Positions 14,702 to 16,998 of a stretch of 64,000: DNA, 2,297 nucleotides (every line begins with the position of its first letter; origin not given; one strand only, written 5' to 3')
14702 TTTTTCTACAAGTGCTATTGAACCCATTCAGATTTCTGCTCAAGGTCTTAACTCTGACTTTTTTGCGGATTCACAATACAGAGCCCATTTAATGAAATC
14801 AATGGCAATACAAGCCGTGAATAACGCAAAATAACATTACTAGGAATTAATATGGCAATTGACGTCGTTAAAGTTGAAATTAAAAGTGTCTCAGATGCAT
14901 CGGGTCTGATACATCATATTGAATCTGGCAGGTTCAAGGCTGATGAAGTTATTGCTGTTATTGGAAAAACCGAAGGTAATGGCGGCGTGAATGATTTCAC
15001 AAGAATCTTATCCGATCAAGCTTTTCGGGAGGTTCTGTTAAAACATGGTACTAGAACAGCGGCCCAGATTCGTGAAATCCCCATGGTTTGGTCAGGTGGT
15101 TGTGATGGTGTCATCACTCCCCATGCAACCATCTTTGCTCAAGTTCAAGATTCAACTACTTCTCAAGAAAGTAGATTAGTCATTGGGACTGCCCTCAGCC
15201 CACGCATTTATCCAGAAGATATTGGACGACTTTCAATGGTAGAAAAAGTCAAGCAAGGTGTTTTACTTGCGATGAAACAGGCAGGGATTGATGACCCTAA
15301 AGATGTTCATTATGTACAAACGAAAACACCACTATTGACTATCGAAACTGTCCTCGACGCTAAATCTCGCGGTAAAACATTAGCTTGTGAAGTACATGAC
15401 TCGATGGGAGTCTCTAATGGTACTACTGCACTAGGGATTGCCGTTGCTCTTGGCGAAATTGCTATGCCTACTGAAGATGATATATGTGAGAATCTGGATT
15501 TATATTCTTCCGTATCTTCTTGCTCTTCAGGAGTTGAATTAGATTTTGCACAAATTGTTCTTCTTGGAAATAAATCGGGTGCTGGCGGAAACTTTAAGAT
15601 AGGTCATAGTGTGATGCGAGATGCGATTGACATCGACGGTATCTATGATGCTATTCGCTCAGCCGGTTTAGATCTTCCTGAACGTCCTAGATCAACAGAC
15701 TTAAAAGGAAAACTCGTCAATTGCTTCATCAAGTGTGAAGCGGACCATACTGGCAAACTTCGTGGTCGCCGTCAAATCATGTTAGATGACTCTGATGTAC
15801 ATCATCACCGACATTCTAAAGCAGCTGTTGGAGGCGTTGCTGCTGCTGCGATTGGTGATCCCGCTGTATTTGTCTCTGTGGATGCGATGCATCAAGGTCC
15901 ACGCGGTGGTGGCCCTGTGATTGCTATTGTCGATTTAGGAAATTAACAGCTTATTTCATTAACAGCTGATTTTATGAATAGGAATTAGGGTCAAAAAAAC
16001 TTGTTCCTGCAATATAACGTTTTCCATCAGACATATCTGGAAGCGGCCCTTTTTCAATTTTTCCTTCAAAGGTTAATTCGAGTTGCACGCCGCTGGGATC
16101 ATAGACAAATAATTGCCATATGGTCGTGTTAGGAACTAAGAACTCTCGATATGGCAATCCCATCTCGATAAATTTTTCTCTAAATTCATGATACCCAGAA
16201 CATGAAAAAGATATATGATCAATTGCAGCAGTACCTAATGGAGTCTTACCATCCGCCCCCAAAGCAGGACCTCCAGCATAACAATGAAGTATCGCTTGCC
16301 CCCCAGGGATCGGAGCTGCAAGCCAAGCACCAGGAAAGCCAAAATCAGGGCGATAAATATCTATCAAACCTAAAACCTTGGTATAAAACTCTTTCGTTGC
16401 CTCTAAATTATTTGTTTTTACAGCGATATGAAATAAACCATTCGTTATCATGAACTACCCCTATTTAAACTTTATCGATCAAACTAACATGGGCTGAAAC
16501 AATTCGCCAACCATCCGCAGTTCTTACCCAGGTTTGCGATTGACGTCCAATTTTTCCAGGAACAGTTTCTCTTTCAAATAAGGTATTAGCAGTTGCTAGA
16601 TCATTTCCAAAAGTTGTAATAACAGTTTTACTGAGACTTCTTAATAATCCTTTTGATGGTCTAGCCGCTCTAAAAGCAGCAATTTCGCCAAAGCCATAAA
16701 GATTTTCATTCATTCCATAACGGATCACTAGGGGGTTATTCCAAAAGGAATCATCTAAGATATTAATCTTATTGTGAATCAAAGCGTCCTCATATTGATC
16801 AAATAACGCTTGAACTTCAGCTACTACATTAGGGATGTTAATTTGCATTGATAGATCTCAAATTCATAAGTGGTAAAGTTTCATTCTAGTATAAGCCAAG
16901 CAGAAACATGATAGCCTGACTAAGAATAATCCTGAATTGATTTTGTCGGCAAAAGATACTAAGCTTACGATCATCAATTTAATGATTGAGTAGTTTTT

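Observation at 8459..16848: Candidate oxidative pyrimidine / cyclic-imide catabolic system in a betaproteobacterium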

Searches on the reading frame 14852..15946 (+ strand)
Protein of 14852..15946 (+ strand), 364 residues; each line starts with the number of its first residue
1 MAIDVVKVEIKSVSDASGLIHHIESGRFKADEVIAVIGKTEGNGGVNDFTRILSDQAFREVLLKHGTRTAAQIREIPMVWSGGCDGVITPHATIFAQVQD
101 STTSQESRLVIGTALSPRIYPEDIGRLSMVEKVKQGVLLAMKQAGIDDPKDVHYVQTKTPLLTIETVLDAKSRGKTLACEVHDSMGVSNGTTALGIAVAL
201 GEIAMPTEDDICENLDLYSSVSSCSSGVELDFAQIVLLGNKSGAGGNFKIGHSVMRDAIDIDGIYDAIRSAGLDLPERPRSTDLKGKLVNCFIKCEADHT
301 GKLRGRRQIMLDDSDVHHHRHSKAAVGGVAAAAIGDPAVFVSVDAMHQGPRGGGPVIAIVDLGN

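Call 3: search_protein_families(library=pfam, proteins=[window:14852-15946:+])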
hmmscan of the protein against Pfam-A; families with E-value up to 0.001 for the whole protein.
window:14852-15946:+ (364 aa): 1 family
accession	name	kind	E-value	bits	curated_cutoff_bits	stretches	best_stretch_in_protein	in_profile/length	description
PF09663.15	Amido_AtzD_TrzD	-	1.3e-137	459.2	25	1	5-361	2-358/358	Amidohydrolase ring-opening protein (Amido_AtzD_TrzD)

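Call 4: search_protein_families(library=ncbifam, proteins=[window:14852-15946:+])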
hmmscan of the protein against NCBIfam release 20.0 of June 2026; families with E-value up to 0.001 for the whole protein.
window:14852-15946:+ (364 aa): 2 families
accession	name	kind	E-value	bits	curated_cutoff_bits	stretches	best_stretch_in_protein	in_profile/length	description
TIGR02714.1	amido_AtzD_TrzD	subfamily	2.3e-140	467.7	153.1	1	3-361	1-365/366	ring-opening amidohydrolase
NF052395.1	CyanAcHdlAtzD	equivalog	1.1e-132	442.4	360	1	3-361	2-363/364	cyanuric acid amidohydrolase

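Call 6: search_solved_structures(query=window:14852-15946:+, show_alignments=0)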
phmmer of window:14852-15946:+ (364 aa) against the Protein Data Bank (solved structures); distinct sequences matched with E-value up to 0.001: 7.
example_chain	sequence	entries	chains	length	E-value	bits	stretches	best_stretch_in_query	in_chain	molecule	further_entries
5hwe_A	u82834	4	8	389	1.1e-147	494.9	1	2-363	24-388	Barbiturase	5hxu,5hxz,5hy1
6bum_A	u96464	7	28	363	1.1e-88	300.9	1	3-359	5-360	Cyanuric acid amidohydrolase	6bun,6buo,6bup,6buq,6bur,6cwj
6dhj_A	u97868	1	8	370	4.7e-87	295.5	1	3-359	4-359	Cyanuric acid amidohydrolase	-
5t13_A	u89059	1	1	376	8.6e-83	281.5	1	4-359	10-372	Cyanuric acid amidohydrolase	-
4nq3_A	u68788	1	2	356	1.7e-69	237.8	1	7-359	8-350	Cyanuric acid amidohydrolase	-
4bvq_A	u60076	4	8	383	2e-67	231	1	3-359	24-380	CYANURIC ACID AMIDOHYDROLASE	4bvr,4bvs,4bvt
5hy0_A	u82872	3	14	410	6.2e-53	183.3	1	23-360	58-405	Ring-opening amidohydrolase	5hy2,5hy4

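Call 7: search_solved_structures(query=window:14852-15946:+, show_alignments=2, max_evalue=1e-80)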
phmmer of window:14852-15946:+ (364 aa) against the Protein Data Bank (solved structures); distinct sequences matched with E-value up to 1e-80: 4.
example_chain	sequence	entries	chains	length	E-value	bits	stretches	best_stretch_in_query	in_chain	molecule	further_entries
5hwe_A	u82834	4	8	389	1.1e-147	494.9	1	2-363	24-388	Barbiturase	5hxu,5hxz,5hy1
6bum_A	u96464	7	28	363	1.1e-88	300.9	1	3-359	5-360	Cyanuric acid amidohydrolase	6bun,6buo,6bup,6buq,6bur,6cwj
6dhj_A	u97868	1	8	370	4.7e-87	295.5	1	3-359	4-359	Cyanuric acid amidohydrolase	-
5t13_A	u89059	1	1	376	8.6e-83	281.5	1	4-359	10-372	Cyanuric acid amidohydrolase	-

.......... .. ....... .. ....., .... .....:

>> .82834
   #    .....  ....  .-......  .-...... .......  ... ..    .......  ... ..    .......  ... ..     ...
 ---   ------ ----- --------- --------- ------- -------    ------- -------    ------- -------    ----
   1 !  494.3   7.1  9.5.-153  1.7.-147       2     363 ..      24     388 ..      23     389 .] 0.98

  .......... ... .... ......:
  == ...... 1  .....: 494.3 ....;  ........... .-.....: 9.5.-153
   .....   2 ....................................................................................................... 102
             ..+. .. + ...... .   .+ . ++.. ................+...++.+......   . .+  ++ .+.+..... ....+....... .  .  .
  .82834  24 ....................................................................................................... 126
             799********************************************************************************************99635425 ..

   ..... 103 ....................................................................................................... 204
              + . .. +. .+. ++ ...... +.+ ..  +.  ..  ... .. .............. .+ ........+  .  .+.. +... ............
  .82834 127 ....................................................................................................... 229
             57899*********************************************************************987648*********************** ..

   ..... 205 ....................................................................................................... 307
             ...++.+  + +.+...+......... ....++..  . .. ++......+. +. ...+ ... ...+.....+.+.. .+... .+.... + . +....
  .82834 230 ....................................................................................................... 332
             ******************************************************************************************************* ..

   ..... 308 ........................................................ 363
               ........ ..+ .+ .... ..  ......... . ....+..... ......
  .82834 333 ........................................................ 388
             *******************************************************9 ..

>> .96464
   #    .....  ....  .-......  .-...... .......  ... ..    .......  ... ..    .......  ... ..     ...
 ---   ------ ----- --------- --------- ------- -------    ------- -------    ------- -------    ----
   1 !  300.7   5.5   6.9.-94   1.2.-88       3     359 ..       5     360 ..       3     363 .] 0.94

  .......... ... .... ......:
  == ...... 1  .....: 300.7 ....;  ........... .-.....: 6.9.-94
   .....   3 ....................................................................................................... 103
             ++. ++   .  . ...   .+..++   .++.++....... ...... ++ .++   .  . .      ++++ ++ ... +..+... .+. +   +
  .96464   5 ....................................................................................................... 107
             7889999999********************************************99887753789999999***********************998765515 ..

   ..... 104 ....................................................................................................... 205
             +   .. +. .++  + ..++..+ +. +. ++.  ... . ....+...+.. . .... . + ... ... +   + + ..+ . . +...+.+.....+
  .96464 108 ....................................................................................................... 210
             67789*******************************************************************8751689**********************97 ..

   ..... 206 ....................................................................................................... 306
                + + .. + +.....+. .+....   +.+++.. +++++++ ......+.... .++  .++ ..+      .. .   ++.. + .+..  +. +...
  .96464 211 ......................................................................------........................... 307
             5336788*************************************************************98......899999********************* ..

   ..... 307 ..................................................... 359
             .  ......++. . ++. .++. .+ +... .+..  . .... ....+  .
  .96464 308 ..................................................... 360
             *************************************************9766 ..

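Call 11: find_related_loci(query=window:14852-15946:+, collection=genome_contigs, flank=10000)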
Query window:14852-15946:+ (364 aa) in genome_contigs; peptide patterns used: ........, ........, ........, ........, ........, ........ (x = any residue, [..] = any of these).
600 stretches matched a pattern (row limit reached: there are more); 524 encode a relative of the query (tblastn E <= 1e-3); the best 80 are kept; 80 distinct loci.
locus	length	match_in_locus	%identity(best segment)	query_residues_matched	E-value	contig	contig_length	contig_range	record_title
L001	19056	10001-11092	91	1-364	0e+0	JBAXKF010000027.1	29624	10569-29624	MAG: Betaproteobacteria bacterium isolate ELA394 MAG394_27, whole genome shotgun sequence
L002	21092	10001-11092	90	1-364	0e+0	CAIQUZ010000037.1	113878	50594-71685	MAG: uncultured beta proteobacterium isolate Kiruna2_bin-0604 genome assembly, contig: bin-0604:037/129, whole genome sh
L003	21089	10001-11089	91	1-363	0e+0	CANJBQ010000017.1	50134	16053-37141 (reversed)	MAG: Burkholderiaceae bacterium isolate RH-23may17-1242 genome assembly, contig: RH-23may17-C4780, whole genome shotgun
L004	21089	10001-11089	78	1-363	0e+0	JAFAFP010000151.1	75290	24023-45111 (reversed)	MAG: Proteobacteria bacterium isolate OH_SBlB_179 k127_1000244, whole genome shotgun sequence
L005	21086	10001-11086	79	1-362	0e+0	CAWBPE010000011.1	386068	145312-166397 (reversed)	MAG: uncultured Alphaproteobacteria bacterium isolate MFD09671.bin.1.108 genome assembly, contig: contig_169, whole geno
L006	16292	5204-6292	81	1-363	0e+0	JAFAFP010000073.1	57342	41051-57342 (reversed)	MAG: Proteobacteria bacterium isolate OH_SBlB_179 k127_1024835, whole genome shotgun sequence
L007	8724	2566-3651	79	1-362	0e+0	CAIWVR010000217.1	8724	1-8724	MAG: uncultured Rhizobiales bacterium isolate Ja_bin-2501 genome assembly, contig: bin-2501:217/651, whole genome shotgu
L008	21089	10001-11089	80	1-363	0e+0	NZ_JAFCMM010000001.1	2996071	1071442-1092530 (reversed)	Bradyrhizobium sp. U87765 SZCCT0048 NODE_1, whole genome shotgun sequence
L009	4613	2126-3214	79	1-363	0e+0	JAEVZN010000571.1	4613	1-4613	MAG: Proteobacteria bacterium isolate OH_PBB_172 k127_76608, whole genome shotgun sequence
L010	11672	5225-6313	80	1-363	0e+0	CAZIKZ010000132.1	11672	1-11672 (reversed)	MAG TPA_asm: uncultured Hyphomicrobiales bacterium isolate SRP344714_co2_470 genome assembly, contig: NODE_14479_length_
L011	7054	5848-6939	76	1-364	0e+0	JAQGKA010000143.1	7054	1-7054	MAG: Tardiphaga sp. isolate RYN_499 scaffold_221485, whole genome shotgun sequence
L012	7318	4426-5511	78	1-362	0e+0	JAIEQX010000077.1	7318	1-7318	MAG: Beijerinckiaceae bacterium isolate co.spades.METABAT.1kb_041 c_000000418231, whole genome shotgun sequence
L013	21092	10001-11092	79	1-364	0e+0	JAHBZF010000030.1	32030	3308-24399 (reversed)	MAG: Pseudolabrys sp. isolate ACE_PRO36 PRO36_30, whole genome shotgun sequence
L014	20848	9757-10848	78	1-364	0e+0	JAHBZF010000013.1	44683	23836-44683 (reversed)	MAG: Pseudolabrys sp. isolate ACE_PRO36 PRO36_13, whole genome shotgun sequence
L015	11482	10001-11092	78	1-364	0e+0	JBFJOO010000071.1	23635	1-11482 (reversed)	MAG: Burkholderiales bacterium isolate Mix_sand18.2022.04.D.21 k141_2623033_length_23635_cov_13.9878, whole genome shotg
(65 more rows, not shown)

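Call 30: search_dna_similar(query=window:14852-15946:+, collection=plasmids, mode=protein, max_rows=40, max_evalue=1e-40)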
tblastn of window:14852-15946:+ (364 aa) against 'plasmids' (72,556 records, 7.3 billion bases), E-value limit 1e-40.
Records with a match: 129; places in all: 129; records where one place covers at least 80% of the query: 124.
Best place of each record, by identity: 60-80% 2; <60% 127.
By first word of the organism name: Rhizobium 67; Citrobacter 17; Klebsiella 10; Enterobacter 8; Pseudomonas 6; Leclercia 5; Raoultella 4; Nonomuraea 1; Embleya 1; Shewanella 1; and 9 more.
By predicted mobility (MOB-suite, as given by PLSDB): conjugative 65; non-mobilizable 54; mobilizable 10.
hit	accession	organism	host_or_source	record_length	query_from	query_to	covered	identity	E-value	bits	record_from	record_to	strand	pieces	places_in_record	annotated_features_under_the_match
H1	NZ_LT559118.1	Nonomuraea gerenzanensis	-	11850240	3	363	99%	66.3%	3e-125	404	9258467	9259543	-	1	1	none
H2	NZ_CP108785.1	Embleya sp. NBC_00888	-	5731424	3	362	99%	63.4%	7e-117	379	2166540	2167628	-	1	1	none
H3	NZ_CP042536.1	Citrobacter freundii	Whole organism,Shower 3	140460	3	359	98%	45.1%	6e-73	253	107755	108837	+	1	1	ring-opening amidohydrolase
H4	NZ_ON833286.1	Shewanella xiamenensis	-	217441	3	359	98%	45.1%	6e-73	253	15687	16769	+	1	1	ring-opening amidohydrolase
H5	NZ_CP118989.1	Aeromonas allosaccharophila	Homo sapiens,cell culture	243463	3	359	98%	45.1%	6e-73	253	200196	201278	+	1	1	ring-opening amidohydrolase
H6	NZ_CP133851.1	Citrobacter freundii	Homo sapiens,pure culture,drain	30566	3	359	98%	44.5%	4e-72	251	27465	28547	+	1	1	ring-opening amidohydrolase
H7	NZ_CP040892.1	Leclercia adecarboxylata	Homo sapiens,cell culture,stool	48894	3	359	98%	44.5%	4e-72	251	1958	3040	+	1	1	ring-opening amidohydrolase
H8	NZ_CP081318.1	Citrobacter farmeri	Homo sapiens,anal swab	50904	3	359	98%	44.5%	4e-72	251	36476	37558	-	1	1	ring-opening amidohydrolase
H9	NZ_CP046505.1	Citrobacter freundii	-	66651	3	359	98%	44.5%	4e-72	251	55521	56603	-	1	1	ring-opening amidohydrolase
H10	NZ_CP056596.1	Citrobacter freundii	culture,Freshwater sample from upstream ...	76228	3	359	98%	44.5%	4e-72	251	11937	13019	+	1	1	ring-opening amidohydrolase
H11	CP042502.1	Enterobacter sp. E76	Whole organism,Shower 3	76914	3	359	98%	44.5%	4e-72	251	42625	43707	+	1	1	ring-opening amidohydrolase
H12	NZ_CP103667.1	Klebsiella aerogenes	Homo sapiens,blood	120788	3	359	98%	44.5%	4e-72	251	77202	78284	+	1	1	ring-opening amidohydrolase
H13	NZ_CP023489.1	Klebsiella pneumoniae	Homo sapiens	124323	3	359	98%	44.5%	4e-72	251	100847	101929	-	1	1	ring-opening amidohydrolase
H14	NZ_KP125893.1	Klebsiella pneumoniae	Homo sapiens,urine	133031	3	359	98%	44.5%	4e-72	251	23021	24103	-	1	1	ring-opening amidohydrolase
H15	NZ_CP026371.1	Klebsiella quasipneumoniae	Homo sapiens,blood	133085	3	359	98%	44.5%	4e-72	251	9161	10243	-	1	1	ring-opening amidohydrolase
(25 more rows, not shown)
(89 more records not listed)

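Call 31: get_annotated_region(hit=H1, flank=14000)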
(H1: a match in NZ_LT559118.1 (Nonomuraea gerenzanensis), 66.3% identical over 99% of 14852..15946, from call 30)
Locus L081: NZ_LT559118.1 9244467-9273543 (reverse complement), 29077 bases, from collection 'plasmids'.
description: Nonomuraea gerenzanensis isolate nono1 plasmid I, complete sequence
organism: Nonomuraea gerenzanensis (NCBI taxid 93944)
taxonomy: Bacteria; Actinomycetota; Actinomycetes; Streptosporangiales; Streptosporangiaceae; Nonomuraea; Nonomuraea gerenzanensis
host: -; source: -; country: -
typing (MOB-suite, as given by PLSDB): non-mobilizable
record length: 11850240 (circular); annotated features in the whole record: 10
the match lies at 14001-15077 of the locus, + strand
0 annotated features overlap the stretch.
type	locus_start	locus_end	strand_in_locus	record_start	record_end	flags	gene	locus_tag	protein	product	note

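Call 32: get_annotated_region(hit=H2, flank=14000)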
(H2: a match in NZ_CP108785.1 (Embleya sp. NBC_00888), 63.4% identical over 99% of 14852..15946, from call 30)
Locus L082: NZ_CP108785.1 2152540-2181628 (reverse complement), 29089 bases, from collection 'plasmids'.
description: Embleya sp. NBC_00888 plasmid unnamed1, complete sequence
organism: Embleya sp. NBC_00888 (NCBI taxid 2975960)
taxonomy: Bacteria; Actinomycetota; Actinomycetes; Kitasatosporales; Streptomycetaceae; Embleya; Embleya sp. NBC 00888
host: -; source: -; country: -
typing (MOB-suite, as given by PLSDB): mobilizable; relaxase MOBP
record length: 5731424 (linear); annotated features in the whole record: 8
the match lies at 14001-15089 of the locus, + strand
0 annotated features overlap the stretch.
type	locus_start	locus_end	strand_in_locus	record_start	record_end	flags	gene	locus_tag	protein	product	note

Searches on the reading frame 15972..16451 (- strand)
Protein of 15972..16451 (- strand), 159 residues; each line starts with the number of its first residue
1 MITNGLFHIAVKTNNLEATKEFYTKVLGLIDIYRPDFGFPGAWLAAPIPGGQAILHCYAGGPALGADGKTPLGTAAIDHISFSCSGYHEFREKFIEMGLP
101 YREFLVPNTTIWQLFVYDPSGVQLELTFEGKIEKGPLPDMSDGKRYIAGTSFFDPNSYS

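Call 3: search_protein_families(library=pfam, proteins=[window:15972-16451:-])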
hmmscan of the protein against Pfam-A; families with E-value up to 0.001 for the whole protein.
window:15972-16451:- (159 aa): 1 family
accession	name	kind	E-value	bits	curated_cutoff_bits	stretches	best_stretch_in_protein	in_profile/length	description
PF00903.31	Glyoxalase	-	1.8e-07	32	20.6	1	6-126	2-121/121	Glyoxalase/Bleomycin resistance protein/Dioxygenase superfamily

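Call 4: search_protein_families(library=ncbifam, proteins=[window:15972-16451:-])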
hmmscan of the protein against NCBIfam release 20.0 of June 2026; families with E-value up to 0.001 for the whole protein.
window:15972-16451:- (159 aa): 2 families
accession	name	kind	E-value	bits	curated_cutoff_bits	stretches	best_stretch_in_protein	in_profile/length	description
NF050075.1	SMU1112c_YaeR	equivalog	0.00025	21.3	140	0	5-29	3-27/125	SMU1112c/YaeR family gloxylase I-like metalloprotein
TIGR03211.1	catechol_2_3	equivalog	0.00074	18.9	320.2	0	7-34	6-33/303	catechol 2,3-dioxygenase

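Call 49: search_solved_structures(query=window:15972-16451:-, max_evalue=0.01)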
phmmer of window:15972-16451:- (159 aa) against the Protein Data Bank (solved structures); distinct sequences matched with E-value up to 0.01: 3.
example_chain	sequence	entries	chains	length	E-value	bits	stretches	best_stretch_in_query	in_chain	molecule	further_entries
1f9z_A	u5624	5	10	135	0.0011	22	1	6-130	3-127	GLYOXALASE I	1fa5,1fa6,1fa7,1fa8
3ghj_A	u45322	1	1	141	0.0032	20.4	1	3-29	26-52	Putative integron gene cassette protein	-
2p25_A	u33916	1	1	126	0.0056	19.6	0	5-126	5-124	Glyoxalase family protein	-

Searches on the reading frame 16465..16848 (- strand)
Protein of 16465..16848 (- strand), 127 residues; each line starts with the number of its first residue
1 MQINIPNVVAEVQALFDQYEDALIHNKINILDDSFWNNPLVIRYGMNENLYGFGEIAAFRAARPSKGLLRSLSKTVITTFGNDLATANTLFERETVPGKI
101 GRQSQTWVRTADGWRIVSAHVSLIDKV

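Call 3: search_protein_families(library=pfam, proteins=[window:16465-16848:-])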
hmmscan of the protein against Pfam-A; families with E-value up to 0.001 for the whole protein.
window:16465-16848:- (127 aa): 3 families
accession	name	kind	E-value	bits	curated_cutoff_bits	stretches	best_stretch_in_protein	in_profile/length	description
PF11533.15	AtzH-like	-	1.3e-54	183.7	27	1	1-125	1-124/126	AtzH-like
PF13474.12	SnoaL_3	-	7.3e-05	23.5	22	1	12-124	1-119/121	SnoaL-like domain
PF14534.12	DUF4440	-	0.00052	20.9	25.2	1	12-116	1-107/107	Domain of unknown function (DUF4440)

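Call 4: search_protein_families(library=ncbifam, proteins=[window:16465-16848:-])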
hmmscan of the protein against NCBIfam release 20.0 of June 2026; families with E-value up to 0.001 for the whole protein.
window:16465-16848:- (127 aa): 1 family
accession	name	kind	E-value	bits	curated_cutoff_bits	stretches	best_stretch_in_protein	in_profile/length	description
NF033625.1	HpxZ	equivalog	3.7e-55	185.5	135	1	2-124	1-122/122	oxalurate catabolism protein HpxZ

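Call 28: search_solved_structures(query=window:16465-16848:-, max_evalue=0.001, show_alignments=2)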
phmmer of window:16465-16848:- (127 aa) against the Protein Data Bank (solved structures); distinct sequences matched with E-value up to 0.001: 4.
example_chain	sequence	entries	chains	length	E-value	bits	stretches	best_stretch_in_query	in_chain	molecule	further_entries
6bjt_A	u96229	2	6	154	1.7e-39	138.1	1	1-124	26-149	DUF4440 domain-containing protein | AtzH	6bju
6d63_A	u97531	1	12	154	4.4e-39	136.7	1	1-124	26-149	atzH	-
2rcd_A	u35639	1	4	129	1.2e-38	135.3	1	3-125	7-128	Uncharacterized protein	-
2owp_A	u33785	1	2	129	1.2e-29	106.3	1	1-124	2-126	Hypothetical protein Bxe_B1374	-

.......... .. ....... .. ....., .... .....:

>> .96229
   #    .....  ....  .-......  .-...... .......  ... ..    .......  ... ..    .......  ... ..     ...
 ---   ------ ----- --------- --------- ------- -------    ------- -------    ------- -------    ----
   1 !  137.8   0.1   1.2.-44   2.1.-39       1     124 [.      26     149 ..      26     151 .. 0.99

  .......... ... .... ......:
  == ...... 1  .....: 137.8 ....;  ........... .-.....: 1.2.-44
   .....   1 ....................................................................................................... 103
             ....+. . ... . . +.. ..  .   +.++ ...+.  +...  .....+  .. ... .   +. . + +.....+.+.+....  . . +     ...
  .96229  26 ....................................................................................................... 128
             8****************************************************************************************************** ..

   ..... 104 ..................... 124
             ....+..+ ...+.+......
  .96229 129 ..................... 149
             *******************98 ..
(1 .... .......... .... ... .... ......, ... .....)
